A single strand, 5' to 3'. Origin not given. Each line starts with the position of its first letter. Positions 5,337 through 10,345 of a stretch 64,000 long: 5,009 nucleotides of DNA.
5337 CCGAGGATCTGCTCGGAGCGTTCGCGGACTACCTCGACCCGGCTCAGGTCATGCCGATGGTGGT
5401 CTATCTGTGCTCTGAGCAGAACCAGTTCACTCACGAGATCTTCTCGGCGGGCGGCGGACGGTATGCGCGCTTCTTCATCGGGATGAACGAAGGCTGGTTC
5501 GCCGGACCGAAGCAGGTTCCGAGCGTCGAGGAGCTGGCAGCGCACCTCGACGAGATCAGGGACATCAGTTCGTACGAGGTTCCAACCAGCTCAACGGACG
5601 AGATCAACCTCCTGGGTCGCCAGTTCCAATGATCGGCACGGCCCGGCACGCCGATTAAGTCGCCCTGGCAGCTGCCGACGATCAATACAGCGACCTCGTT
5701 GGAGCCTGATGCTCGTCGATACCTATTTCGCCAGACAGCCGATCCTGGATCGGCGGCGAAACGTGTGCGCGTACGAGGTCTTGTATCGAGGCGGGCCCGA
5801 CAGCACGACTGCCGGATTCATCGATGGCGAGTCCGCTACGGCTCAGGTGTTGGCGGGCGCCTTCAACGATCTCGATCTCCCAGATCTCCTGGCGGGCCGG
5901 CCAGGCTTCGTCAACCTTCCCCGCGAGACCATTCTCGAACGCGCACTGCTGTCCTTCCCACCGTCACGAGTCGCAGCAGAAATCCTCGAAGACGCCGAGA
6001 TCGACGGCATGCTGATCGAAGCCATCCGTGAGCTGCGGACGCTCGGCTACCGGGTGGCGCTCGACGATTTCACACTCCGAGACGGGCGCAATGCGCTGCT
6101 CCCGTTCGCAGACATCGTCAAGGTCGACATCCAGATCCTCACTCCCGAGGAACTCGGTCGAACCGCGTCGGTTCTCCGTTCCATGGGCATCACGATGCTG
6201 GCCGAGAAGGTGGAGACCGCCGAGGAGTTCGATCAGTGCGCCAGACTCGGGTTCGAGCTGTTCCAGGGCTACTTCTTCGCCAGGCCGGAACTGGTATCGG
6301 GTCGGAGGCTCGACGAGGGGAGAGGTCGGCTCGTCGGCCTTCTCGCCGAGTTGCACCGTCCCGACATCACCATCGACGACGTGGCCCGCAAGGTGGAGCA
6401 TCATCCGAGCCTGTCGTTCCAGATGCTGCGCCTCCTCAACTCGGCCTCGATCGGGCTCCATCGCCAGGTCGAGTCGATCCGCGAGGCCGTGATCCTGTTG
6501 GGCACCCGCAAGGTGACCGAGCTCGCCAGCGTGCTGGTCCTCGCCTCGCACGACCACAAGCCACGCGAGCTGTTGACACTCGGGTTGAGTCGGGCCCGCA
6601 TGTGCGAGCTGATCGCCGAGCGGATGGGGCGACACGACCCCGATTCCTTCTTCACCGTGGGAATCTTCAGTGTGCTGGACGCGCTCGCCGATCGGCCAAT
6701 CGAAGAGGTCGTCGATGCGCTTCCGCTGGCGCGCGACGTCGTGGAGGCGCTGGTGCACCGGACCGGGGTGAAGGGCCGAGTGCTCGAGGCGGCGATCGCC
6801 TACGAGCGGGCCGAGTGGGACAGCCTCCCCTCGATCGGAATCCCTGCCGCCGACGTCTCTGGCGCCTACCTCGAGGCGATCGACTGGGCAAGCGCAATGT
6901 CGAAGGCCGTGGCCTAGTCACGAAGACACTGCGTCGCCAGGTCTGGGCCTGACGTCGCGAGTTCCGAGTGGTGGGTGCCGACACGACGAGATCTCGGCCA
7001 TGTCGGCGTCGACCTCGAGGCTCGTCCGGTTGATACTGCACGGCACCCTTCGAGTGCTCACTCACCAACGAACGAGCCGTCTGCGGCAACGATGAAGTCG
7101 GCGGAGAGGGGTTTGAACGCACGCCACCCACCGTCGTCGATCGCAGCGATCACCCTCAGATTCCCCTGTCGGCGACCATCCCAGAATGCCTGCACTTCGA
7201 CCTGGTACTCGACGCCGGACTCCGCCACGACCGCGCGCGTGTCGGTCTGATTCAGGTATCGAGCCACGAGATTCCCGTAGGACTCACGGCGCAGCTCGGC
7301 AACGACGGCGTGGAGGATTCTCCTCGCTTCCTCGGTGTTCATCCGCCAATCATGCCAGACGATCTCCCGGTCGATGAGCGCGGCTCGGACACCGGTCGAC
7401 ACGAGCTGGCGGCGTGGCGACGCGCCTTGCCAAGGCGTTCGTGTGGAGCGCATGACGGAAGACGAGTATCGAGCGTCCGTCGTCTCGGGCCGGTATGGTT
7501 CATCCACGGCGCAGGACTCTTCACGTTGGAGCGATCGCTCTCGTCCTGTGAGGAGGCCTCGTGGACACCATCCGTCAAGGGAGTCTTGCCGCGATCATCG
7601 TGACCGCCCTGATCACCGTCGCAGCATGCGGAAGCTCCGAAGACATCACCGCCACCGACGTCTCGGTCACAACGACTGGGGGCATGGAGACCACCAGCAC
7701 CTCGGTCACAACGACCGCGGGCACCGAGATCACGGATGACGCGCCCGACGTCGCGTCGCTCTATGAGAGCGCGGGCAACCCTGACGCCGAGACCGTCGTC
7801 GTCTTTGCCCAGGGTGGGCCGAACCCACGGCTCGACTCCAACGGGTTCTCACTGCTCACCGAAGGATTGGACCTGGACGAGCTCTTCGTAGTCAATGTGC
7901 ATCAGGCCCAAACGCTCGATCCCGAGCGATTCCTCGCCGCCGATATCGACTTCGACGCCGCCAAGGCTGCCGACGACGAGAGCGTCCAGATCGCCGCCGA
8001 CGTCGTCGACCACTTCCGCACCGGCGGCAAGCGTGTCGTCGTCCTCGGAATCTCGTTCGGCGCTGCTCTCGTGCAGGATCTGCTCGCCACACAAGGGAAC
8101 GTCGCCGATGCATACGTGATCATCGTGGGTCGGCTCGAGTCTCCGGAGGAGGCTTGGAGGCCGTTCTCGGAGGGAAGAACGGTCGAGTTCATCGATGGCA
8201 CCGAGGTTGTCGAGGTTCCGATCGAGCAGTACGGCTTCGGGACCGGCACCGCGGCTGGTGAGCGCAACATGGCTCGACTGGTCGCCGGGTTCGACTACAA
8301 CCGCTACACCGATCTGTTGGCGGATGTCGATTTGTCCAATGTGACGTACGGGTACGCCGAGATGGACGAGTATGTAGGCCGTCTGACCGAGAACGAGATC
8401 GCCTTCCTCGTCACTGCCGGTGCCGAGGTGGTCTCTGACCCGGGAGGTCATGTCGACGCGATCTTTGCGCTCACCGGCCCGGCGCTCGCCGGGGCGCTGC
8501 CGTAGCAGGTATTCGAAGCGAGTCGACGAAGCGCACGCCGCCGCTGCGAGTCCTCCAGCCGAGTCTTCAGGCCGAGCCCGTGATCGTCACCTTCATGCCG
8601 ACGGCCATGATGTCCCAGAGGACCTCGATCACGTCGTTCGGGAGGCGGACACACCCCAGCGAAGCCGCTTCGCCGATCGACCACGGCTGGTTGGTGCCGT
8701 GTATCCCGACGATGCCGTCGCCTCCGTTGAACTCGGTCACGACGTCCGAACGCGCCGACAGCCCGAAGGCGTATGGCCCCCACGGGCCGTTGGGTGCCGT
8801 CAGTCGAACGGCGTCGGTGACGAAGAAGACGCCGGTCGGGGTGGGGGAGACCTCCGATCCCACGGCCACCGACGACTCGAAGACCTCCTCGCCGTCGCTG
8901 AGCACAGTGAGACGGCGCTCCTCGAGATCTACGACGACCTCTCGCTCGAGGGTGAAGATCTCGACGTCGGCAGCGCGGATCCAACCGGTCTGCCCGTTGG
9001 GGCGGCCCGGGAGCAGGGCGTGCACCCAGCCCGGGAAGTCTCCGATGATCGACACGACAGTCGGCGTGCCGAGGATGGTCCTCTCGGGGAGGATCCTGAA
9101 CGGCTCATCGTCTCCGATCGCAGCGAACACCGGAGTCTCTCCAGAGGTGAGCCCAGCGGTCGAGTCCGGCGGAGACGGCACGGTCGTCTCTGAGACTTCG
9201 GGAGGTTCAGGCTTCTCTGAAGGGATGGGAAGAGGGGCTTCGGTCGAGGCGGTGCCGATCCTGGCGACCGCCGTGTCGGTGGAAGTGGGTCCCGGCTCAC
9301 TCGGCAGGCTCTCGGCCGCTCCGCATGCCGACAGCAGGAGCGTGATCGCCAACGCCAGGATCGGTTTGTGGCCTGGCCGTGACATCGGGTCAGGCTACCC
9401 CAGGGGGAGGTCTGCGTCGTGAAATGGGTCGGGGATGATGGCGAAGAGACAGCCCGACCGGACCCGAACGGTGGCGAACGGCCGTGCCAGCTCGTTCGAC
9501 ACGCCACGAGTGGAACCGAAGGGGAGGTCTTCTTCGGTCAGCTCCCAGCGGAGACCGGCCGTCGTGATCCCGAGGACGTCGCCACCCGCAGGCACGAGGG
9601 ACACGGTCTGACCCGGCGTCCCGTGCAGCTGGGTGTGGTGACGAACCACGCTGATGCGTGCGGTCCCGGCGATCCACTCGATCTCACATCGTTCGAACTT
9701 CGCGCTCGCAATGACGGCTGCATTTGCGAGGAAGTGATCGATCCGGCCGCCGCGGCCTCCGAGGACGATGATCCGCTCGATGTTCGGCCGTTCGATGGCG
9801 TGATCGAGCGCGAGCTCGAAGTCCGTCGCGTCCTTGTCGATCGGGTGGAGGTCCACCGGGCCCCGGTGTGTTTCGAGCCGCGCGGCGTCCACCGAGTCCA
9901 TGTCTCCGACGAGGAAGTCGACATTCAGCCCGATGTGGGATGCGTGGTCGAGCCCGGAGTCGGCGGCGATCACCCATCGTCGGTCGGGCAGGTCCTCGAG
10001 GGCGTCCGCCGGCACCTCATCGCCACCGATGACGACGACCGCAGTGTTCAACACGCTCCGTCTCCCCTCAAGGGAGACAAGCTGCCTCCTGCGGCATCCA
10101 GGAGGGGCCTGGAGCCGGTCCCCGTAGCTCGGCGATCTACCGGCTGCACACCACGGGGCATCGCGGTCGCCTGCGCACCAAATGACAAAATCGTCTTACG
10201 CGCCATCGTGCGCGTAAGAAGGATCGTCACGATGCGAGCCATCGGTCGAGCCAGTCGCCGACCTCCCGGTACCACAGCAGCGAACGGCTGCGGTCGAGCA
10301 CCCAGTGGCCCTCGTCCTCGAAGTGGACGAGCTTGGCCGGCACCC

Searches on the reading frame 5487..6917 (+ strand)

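Call 24: search_protein_families(library=pfam, proteins=[window:5487-6917:+], max_evalue=0.001)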
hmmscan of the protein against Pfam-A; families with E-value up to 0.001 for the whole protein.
window:5487-6917:+ (476 aa): 2 families
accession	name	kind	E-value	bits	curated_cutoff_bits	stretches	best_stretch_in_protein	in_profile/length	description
PF08668.18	HDOD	-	2.9e-18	66.5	22.9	1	285-395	11-128/196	HDOD domain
PF00563.25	EAL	-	1.2e-13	51.5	31.3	1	156-267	113-236/236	EAL domain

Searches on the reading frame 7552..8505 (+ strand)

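Call 24: search_protein_families(library=pfam, proteins=[window:7552-8505:+], max_evalue=0.001)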
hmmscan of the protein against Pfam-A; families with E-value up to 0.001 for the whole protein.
window:7552-8505:+ (317 aa): 1 family
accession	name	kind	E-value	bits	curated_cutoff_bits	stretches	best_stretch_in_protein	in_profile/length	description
PF12697.13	Abhydrolase_6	-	0.00025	22.2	26.3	1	145-206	52-94/217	Alpha/beta hydrolase family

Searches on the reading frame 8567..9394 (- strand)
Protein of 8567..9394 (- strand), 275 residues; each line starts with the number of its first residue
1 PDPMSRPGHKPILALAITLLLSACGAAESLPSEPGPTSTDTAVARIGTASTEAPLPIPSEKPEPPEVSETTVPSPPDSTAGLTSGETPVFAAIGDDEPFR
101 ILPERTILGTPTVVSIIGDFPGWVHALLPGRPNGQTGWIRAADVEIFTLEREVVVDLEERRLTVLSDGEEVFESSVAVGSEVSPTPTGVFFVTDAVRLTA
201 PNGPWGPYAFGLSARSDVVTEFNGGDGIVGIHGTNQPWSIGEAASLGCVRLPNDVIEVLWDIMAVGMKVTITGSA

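Call 24: search_protein_families(library=pfam, proteins=[window:8567-9394:-], max_evalue=0.001)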
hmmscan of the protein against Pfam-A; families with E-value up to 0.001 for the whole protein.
window:8567-9394:- (275 aa): 1 family
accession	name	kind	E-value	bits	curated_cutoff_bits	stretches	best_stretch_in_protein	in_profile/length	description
PF03734.19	YkuD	-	2.1e-20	74.2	23.4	1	151-271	2-146/146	L,D-transpeptidase catalytic domain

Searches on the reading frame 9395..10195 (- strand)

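Call 24: search_protein_families(library=pfam, proteins=[window:9395-10195:-], max_evalue=0.001)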
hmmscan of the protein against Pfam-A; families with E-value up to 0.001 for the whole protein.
window:9395-10195:- (266 aa): 2 families
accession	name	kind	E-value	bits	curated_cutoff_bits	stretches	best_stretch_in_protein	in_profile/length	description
PF04263.21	TPK_catalytic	-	1.9e-21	76.5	30.7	1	72-172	8-111/113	Thiamin pyrophosphokinase, catalytic domain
PF04265.19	TPK_B1_binding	-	6.1e-15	55.1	22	1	194-250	10-67/67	Thiamin pyrophosphokinase, vitamin B1 binding domain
